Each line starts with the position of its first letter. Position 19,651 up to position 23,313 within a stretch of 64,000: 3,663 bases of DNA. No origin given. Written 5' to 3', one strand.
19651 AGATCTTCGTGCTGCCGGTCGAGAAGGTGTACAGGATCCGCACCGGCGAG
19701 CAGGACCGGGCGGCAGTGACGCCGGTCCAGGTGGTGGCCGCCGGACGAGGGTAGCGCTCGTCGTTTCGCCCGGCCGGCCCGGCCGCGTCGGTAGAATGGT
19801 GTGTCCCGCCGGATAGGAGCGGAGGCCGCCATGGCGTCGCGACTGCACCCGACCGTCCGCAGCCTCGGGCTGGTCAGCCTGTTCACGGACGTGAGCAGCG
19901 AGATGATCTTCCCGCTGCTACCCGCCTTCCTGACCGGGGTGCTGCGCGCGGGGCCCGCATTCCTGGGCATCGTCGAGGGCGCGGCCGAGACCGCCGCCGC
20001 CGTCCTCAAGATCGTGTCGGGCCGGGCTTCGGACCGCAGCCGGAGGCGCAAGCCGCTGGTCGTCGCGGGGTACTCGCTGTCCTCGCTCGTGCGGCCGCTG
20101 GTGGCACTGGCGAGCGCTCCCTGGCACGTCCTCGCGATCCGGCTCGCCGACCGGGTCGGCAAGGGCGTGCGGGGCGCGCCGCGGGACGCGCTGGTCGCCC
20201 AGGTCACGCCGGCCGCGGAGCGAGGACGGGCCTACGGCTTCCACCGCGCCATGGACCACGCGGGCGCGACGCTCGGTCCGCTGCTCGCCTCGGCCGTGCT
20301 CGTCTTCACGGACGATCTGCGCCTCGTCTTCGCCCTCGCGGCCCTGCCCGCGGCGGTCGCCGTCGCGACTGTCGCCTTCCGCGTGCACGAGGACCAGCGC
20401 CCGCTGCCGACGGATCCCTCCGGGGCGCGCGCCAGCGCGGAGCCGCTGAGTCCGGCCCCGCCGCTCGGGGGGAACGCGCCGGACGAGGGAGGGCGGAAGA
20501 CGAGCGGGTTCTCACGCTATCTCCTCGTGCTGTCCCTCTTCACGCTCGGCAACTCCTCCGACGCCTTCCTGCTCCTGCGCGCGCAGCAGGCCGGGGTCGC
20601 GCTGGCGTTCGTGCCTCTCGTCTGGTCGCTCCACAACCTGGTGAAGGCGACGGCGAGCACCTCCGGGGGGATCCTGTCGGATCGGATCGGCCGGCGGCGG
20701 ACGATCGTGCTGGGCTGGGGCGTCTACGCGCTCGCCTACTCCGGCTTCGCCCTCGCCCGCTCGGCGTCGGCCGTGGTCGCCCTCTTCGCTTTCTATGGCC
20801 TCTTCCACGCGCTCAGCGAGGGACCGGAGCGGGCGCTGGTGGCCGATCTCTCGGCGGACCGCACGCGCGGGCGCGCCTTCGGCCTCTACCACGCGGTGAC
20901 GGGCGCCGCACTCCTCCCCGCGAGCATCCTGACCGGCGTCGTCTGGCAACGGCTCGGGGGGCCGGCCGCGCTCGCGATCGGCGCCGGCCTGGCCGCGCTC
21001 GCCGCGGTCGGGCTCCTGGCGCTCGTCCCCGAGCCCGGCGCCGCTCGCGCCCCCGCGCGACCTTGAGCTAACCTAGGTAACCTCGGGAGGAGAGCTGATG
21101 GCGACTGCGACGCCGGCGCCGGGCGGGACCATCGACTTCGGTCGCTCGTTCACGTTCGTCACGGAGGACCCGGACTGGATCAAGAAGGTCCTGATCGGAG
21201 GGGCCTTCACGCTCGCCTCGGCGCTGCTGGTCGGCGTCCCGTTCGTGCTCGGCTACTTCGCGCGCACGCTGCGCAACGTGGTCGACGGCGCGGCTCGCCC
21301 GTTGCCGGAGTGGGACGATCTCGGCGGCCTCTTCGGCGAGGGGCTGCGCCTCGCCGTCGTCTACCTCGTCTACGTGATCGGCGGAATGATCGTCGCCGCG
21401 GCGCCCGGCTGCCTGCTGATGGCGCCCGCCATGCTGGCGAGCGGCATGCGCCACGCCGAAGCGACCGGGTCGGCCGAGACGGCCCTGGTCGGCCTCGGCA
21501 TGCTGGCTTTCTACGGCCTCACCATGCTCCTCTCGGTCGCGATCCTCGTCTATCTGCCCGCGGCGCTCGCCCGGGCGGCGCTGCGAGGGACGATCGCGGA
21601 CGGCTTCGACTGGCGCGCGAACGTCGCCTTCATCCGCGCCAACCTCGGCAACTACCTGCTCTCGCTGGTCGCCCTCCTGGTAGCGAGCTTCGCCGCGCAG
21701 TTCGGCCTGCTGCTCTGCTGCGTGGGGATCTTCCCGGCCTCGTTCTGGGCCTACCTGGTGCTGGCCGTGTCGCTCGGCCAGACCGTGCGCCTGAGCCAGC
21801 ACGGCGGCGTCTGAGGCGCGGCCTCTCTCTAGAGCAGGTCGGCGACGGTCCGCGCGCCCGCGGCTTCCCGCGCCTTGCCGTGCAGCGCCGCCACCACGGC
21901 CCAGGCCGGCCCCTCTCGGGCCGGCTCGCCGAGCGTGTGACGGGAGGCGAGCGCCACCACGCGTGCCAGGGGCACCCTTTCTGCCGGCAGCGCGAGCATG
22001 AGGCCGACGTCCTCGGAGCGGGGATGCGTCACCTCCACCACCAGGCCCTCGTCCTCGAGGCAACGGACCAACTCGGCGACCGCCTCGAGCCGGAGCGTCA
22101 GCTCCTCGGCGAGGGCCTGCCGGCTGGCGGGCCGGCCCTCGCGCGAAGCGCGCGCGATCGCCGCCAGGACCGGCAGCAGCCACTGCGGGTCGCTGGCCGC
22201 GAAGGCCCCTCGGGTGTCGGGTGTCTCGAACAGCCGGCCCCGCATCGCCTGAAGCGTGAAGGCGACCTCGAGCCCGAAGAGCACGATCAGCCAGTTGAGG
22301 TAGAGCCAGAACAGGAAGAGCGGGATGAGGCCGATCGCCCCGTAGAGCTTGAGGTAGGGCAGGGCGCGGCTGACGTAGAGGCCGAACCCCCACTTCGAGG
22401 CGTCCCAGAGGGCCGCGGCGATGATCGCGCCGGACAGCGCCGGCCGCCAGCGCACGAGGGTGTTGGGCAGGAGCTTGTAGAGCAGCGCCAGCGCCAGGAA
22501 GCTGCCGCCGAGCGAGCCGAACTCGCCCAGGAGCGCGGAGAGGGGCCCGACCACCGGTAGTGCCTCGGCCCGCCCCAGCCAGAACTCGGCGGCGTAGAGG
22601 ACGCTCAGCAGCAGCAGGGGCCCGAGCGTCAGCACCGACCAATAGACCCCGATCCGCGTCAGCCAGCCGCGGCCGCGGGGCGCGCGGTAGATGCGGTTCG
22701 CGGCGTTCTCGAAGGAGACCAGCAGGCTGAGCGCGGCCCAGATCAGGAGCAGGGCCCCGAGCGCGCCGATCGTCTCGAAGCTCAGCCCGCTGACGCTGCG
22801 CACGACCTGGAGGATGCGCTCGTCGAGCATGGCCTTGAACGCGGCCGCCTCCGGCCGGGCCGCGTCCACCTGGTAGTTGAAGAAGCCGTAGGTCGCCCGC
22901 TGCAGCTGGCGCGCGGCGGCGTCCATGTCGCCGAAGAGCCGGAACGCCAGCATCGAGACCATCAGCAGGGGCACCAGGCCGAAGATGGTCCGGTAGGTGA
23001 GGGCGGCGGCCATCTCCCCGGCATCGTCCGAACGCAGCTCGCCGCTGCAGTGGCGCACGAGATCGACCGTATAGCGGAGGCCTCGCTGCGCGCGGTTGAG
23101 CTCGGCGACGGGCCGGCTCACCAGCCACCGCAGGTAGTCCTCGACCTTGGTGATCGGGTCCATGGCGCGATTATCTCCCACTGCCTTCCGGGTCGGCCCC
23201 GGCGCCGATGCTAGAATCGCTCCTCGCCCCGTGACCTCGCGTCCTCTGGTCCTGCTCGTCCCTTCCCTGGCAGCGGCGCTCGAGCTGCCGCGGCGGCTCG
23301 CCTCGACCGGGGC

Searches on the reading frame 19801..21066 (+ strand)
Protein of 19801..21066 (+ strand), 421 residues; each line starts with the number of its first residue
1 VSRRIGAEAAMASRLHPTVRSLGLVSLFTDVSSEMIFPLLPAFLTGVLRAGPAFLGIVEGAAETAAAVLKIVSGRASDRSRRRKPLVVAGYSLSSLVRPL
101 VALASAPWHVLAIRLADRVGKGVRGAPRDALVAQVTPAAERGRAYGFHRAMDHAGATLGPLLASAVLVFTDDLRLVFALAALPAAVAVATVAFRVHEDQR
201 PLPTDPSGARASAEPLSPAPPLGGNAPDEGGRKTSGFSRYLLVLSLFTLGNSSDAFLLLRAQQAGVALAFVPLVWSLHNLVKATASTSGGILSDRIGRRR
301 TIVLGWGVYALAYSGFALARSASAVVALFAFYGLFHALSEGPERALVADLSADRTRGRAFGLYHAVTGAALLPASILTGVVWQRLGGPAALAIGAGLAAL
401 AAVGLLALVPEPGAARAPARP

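Call 9: search_protein_families(library=pfam, proteins=[window:19801-21066:+])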
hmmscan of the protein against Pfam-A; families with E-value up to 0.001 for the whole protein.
window:19801-21066:+ (421 aa): 2 families
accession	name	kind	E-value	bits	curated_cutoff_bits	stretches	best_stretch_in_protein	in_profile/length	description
PF07690.21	MFS_1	-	6.9e-41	140.8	33.4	2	23-218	2-194/347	Major Facilitator Superfamily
PF00083.30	Sugar_tr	-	5.8e-07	29.2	22.3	1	281-411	298-439/452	Sugar (and other) transporter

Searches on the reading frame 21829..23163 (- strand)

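Call 30: search_protein_families(library=pfam, proteins=[window:21829-23163:-], max_evalue=0.01)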
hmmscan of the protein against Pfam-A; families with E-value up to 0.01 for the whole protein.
window:21829-23163:- (444 aa): 1 family
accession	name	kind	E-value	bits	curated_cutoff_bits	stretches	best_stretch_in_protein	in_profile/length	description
PF03631.20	Virul_fac_BrkB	-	2.8e-46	158.7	33.7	1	45-306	2-257/259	Virulence factor BrkB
